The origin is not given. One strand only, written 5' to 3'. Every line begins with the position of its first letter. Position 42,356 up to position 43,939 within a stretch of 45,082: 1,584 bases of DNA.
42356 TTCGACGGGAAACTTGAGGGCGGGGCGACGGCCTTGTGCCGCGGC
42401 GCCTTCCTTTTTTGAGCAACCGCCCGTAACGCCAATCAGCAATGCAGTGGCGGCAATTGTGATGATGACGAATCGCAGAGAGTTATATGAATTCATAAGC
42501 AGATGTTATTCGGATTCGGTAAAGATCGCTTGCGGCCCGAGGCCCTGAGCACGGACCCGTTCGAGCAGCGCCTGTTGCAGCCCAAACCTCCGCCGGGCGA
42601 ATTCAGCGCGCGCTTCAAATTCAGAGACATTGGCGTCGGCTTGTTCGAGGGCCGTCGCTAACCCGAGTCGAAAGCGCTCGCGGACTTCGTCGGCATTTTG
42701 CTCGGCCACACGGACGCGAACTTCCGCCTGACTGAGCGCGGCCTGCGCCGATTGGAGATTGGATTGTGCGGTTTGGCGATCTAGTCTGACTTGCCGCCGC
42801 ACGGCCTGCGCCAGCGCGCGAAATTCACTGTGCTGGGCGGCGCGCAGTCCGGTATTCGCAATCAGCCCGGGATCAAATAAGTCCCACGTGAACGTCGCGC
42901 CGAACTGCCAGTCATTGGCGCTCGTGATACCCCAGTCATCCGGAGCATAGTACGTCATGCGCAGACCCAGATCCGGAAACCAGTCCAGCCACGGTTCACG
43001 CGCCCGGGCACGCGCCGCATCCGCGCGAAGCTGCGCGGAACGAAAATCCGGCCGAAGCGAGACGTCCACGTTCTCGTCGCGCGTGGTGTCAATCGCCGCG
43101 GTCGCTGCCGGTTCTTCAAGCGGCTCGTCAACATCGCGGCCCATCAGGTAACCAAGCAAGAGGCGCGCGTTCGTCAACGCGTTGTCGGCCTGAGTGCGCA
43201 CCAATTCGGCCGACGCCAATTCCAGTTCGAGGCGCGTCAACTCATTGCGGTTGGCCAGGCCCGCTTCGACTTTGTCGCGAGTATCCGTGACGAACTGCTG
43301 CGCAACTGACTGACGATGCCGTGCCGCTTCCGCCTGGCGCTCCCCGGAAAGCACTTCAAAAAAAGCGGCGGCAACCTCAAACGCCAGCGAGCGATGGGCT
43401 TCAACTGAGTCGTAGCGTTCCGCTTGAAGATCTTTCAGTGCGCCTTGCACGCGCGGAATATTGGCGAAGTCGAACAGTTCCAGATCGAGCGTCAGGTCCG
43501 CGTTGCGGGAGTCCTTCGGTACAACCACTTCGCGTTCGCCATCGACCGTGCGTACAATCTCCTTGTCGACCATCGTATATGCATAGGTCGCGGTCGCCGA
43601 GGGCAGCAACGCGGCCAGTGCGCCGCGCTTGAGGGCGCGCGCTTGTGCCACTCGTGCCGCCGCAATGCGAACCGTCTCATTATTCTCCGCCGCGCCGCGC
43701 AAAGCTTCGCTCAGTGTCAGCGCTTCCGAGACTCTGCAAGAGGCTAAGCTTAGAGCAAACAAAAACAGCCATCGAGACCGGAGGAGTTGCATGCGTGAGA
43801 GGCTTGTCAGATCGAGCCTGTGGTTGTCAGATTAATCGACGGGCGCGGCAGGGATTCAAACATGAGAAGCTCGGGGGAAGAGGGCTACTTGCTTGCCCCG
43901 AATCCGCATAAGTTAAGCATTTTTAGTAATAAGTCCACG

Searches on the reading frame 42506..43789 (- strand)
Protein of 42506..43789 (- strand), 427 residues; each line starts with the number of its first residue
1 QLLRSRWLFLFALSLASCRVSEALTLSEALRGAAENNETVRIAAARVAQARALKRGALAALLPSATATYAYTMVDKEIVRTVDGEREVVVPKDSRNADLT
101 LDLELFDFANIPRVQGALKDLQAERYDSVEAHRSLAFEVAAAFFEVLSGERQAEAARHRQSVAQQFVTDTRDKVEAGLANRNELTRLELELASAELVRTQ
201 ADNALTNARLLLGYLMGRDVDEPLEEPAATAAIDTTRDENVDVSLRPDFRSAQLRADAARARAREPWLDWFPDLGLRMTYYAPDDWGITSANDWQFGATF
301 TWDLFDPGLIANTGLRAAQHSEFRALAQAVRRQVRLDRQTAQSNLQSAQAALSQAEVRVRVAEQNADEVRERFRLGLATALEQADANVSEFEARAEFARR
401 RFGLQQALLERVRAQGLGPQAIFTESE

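Call 90: search_protein_families(library=pfam, proteins=[window:42506-43789:-], max_evalue=0.00001)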
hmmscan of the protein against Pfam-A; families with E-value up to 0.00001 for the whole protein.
window:42506-43789:- (427 aa): 1 family
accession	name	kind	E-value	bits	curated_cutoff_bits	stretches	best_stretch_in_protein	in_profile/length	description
PF02321.23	OEP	-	3.4e-41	141.6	22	2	26-217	1-187/187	Outer membrane efflux protein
